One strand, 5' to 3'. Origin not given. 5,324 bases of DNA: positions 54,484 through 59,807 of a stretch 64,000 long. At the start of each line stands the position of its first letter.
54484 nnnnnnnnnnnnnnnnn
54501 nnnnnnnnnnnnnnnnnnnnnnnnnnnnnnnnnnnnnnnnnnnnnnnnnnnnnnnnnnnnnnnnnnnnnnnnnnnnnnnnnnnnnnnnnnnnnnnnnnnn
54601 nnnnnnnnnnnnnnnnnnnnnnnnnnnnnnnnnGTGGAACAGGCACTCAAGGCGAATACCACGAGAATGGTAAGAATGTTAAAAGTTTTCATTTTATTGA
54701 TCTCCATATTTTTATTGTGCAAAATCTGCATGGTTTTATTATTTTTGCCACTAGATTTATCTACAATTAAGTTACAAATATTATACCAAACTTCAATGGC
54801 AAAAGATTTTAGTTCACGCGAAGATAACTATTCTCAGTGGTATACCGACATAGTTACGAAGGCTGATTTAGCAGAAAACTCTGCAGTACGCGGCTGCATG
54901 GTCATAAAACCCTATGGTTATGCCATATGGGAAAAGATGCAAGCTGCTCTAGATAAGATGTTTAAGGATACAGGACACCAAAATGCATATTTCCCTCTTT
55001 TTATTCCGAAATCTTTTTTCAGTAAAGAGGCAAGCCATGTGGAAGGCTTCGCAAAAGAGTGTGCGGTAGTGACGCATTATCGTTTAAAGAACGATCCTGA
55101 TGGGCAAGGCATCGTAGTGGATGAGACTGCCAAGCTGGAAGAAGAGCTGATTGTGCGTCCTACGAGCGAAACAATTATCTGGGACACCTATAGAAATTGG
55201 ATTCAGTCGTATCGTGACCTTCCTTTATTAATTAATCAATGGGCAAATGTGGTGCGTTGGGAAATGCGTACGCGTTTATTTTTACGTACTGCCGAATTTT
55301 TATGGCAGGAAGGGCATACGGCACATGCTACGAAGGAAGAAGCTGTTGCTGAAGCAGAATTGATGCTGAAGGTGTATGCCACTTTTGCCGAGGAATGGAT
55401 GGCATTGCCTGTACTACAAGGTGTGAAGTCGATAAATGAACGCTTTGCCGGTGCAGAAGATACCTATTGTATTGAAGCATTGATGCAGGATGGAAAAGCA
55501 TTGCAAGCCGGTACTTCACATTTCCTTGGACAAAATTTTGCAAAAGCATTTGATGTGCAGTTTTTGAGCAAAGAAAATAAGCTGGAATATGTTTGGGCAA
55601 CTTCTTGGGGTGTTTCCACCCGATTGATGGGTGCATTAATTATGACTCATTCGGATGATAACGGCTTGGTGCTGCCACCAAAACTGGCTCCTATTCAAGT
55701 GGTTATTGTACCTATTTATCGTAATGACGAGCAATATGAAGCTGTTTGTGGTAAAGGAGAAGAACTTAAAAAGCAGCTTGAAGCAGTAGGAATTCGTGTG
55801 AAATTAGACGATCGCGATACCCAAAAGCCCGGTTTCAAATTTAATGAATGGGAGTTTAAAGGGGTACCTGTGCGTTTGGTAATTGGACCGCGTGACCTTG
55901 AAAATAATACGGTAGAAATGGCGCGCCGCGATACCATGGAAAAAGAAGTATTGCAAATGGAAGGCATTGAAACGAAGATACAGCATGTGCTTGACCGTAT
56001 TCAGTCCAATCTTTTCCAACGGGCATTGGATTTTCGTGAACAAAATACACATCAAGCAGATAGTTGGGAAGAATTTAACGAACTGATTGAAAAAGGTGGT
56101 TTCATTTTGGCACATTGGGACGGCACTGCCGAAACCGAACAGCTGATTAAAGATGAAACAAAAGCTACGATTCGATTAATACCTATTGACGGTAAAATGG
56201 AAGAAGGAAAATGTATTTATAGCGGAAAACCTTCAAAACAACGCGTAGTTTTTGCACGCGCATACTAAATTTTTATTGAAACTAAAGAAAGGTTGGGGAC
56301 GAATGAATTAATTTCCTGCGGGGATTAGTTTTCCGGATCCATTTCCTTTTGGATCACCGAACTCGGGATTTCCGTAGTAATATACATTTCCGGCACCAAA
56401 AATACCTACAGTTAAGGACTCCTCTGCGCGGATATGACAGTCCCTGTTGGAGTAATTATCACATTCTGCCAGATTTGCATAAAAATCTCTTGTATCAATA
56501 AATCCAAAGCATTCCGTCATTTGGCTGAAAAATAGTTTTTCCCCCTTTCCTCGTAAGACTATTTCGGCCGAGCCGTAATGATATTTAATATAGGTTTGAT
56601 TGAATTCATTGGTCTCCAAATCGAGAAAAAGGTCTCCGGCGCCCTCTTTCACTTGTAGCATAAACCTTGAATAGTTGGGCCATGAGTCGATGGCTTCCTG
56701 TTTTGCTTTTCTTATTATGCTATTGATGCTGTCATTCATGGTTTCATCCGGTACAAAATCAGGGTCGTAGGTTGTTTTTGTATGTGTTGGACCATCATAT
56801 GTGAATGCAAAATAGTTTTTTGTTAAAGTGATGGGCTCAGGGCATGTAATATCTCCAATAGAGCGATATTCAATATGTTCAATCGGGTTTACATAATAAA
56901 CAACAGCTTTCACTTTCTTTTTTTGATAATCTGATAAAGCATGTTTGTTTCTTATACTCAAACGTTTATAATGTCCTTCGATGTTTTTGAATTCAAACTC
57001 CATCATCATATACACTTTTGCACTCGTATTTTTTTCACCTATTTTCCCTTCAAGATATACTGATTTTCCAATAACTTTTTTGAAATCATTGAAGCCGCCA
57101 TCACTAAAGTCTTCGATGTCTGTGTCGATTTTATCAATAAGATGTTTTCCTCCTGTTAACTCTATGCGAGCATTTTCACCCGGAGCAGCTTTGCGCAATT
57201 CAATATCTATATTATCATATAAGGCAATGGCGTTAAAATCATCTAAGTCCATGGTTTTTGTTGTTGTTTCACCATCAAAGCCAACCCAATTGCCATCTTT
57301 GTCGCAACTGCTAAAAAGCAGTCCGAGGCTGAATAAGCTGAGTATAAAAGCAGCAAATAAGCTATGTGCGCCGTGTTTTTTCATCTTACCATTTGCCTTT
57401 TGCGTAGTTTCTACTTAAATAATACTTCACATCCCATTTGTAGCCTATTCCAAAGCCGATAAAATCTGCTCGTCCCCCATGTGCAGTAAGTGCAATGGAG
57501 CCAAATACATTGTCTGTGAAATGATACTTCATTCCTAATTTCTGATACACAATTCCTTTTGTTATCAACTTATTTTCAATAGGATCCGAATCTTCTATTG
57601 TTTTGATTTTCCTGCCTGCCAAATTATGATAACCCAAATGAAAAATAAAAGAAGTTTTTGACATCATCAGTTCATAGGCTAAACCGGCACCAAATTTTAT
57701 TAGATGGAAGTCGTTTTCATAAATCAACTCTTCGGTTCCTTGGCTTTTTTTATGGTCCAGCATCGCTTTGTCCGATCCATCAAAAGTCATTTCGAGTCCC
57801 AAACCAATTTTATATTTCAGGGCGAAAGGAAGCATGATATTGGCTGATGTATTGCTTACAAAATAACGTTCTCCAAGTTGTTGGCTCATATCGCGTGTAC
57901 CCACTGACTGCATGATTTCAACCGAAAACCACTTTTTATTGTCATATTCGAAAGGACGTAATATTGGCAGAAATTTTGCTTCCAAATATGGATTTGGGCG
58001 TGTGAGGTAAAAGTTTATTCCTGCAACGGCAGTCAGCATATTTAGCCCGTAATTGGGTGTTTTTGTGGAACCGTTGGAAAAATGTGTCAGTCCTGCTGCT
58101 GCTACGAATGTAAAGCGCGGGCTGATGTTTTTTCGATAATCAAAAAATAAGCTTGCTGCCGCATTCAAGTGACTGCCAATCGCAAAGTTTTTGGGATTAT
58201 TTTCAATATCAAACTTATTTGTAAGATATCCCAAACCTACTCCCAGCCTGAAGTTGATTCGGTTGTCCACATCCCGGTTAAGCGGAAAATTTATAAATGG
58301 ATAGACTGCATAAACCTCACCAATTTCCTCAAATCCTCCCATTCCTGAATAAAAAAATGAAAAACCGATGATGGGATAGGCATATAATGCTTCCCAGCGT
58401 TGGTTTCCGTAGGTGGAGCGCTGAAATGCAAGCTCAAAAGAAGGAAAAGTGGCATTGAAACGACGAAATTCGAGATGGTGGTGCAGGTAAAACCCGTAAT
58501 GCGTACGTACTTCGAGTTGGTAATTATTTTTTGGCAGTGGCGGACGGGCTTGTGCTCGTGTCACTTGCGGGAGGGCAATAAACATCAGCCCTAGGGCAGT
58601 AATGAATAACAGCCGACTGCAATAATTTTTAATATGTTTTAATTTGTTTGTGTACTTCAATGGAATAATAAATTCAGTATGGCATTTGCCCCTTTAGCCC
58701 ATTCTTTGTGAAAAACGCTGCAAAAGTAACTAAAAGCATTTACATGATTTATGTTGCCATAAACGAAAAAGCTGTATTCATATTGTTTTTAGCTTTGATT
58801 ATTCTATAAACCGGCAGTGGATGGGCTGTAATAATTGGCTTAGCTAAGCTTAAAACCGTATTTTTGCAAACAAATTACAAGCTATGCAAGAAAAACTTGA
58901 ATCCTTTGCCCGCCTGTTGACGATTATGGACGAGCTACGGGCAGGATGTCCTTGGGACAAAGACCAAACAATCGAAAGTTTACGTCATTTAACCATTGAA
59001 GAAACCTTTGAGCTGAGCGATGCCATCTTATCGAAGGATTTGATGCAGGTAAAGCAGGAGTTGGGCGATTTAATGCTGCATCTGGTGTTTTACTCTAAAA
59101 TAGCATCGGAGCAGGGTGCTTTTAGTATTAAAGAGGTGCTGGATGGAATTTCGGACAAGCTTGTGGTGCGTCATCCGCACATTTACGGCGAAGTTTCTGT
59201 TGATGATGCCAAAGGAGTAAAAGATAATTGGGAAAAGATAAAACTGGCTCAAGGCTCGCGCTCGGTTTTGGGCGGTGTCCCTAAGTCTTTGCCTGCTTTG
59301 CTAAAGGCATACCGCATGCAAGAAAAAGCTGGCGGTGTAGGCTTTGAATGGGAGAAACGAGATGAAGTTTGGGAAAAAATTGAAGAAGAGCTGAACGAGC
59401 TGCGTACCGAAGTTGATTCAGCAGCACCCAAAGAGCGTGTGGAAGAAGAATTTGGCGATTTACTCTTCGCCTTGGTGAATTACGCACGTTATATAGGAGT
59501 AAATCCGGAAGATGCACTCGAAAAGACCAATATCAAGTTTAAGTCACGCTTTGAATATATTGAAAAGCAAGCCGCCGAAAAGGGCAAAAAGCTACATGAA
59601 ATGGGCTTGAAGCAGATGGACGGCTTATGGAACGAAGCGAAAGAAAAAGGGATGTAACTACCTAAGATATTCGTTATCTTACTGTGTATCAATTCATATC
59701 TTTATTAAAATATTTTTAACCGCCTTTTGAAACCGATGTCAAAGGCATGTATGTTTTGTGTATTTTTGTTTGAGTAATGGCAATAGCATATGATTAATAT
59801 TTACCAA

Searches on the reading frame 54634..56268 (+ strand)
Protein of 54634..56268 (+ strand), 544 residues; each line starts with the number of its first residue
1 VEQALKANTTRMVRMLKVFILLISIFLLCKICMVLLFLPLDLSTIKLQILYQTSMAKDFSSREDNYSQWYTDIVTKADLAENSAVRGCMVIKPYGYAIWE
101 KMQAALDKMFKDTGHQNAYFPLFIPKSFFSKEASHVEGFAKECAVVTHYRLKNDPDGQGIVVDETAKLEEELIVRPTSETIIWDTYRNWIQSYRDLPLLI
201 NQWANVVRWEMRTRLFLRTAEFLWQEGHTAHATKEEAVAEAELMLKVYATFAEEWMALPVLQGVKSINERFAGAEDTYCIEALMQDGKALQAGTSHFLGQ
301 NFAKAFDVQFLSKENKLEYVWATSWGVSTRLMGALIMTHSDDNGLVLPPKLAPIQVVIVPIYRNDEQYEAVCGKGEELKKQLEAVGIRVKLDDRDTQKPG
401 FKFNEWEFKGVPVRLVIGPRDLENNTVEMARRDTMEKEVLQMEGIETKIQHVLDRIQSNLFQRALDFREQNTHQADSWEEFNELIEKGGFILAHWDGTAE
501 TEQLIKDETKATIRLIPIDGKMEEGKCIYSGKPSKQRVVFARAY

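Call 8: search_protein_families(library=pfam, proteins=[window:54634-56268:+], max_evalue=0.001)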
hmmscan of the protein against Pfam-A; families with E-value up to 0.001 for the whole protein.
window:54634-56268:+ (544 aa): 3 families
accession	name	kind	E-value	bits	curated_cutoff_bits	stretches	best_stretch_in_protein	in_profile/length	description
PF09180.16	ProRS-C_1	-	1.2e-23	83.5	31.5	1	478-544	1-71/71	Prolyl-tRNA synthetase, C-terminal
PF03129.25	HGTP_anticodon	-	5e-22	78.3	21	1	355-450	1-92/94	Anticodon binding domain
PF00587.30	tRNA-synt_2b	-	2.1e-21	77.2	29.3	1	168-336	7-176/179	tRNA synthetase class II core domain (G, H, P, S and T)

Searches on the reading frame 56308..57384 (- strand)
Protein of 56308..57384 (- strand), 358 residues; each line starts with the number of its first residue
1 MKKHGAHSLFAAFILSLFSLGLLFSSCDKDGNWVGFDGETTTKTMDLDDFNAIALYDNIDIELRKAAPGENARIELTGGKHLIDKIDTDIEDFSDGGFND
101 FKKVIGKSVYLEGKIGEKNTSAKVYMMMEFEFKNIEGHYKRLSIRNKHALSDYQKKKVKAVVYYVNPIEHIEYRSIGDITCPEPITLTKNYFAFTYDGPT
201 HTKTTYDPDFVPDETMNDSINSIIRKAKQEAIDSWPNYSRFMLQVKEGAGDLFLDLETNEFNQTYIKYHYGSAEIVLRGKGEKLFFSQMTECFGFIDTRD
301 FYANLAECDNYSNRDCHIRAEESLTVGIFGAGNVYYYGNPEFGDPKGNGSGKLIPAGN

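Call 68: search_protein_families(library=pfam, proteins=[window:56308-57384:-], max_evalue=0.00001)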
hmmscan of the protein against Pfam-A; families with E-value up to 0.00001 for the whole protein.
window:56308-57384:- (358 aa): 1 family
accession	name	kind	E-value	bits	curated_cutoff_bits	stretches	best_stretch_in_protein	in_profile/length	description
PF10988.14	DUF2807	-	2.3e-16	60.5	24.2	1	140-340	42-181/181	Putative auto-transporter adhesin, head GIN domain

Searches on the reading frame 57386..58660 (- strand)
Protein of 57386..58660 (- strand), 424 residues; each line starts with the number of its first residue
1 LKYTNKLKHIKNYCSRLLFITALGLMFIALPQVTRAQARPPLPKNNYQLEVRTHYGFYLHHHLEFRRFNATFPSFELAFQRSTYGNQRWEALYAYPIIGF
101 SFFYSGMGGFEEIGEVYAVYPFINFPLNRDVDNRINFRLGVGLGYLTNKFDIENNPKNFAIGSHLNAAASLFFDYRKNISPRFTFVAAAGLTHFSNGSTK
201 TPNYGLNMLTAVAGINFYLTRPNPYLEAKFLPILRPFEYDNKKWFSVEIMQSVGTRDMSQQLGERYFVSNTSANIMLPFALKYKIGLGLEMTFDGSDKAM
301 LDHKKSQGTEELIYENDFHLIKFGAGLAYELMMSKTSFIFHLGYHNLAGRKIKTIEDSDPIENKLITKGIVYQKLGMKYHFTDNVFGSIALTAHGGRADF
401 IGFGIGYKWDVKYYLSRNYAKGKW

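Call 68: search_protein_families(library=pfam, proteins=[window:57386-58660:-], max_evalue=0.00001)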
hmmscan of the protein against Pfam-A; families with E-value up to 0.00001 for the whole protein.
window:57386-58660:- (424 aa): 1 family
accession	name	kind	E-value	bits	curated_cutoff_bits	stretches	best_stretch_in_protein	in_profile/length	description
PF09411.16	PagL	-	1.6e-14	54.6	23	1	75-215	3-135/136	Lipid A 3-O-deacylase (PagL)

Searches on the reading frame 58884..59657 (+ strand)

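Call 68: search_protein_families(library=pfam, proteins=[window:58884-59657:+], max_evalue=0.00001)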
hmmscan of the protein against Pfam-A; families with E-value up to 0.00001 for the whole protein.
window:58884-59657:+ (257 aa): 2 families
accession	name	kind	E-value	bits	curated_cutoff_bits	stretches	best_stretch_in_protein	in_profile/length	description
PF03819.22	MazG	-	1.1e-29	103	22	2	28-100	1-73/74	MazG nucleotide pyrophosphohydrolase domain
PF01503.22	PRA-PH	-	2.9e-07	31.3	21.3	0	158-214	26-81/86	Phosphoribosyl-ATP pyrophosphohydrolase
